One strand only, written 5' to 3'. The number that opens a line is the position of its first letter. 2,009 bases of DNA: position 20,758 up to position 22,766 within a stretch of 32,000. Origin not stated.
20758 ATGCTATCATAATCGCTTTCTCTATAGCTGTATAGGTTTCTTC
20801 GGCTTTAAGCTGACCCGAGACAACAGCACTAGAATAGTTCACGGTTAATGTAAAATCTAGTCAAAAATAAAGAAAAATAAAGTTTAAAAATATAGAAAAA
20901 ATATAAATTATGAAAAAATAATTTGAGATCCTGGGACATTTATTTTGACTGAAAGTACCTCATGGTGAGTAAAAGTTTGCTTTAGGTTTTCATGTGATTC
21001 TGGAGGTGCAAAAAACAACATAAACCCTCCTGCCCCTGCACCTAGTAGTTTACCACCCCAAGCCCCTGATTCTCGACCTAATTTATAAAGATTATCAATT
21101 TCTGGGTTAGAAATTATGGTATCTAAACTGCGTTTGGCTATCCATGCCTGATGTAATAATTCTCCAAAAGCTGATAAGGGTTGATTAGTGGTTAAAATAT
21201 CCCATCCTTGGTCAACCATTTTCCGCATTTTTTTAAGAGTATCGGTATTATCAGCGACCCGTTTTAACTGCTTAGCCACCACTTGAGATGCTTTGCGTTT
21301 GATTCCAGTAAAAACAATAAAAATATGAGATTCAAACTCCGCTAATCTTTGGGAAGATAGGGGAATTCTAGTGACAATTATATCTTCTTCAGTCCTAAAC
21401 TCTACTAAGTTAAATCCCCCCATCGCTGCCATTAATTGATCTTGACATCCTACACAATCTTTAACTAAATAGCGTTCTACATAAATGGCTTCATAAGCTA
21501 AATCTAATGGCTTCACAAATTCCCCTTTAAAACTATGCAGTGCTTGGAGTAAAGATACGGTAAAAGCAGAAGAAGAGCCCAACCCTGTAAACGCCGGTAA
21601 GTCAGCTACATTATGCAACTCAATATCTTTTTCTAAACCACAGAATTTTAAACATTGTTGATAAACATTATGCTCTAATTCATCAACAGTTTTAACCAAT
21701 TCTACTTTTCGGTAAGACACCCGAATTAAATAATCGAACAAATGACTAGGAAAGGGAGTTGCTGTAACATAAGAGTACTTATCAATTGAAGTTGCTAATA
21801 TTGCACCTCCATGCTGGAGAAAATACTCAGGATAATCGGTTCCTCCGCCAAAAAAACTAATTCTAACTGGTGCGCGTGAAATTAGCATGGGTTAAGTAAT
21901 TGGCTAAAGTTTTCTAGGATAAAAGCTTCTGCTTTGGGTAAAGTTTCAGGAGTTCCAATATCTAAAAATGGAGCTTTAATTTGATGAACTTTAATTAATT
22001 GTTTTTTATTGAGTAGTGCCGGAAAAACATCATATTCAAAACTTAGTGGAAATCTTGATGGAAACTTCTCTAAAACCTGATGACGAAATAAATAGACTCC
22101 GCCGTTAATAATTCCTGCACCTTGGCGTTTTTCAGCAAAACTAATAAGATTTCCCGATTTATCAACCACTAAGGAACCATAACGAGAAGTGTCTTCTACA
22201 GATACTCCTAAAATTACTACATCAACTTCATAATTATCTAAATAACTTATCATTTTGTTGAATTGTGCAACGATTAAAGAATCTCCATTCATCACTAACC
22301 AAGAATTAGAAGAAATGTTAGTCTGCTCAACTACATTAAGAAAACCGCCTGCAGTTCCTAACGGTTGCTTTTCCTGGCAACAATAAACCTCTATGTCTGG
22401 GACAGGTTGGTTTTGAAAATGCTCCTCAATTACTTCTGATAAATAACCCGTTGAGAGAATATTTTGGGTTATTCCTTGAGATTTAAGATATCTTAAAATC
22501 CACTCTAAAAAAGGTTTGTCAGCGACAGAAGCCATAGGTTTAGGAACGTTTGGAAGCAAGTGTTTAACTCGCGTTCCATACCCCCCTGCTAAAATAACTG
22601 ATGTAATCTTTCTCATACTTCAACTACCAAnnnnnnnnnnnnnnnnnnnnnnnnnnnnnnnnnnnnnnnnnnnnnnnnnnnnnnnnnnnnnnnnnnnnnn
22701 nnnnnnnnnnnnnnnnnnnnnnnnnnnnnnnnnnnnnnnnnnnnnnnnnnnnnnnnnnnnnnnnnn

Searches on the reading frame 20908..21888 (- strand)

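Call 7: search_protein_families(library=pfam, proteins=[window:20908-21888:-], max_evalue=0.00001)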
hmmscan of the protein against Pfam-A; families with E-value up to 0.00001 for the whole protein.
window:20908-21888:- (326 aa): 2 families
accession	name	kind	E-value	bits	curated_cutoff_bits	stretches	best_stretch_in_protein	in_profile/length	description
PF00288.32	GHMP_kinases_N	-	3.2e-10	40.5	22.3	1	81-158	15-87/87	GHMP kinases N terminal domain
PF08544.19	GHMP_kinases_C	-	1.1e-07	32.5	21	1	238-300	10-73/85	GHMP kinases C terminal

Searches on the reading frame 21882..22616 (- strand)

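Call 7: search_protein_families(library=pfam, proteins=[window:21882-22616:-], max_evalue=0.00001)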
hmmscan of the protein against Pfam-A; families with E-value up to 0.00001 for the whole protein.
window:21882-22616:- (244 aa): 2 families
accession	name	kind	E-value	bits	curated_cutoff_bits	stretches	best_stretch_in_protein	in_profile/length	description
PF00483.29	NTP_transferase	-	1.4e-31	110.4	21.2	1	6-235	2-244/245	Nucleotidyl transferase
PF12804.13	NTP_transf_3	-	2.8e-10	41.1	27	1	7-137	2-122/160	MobA-like NTP transferase domain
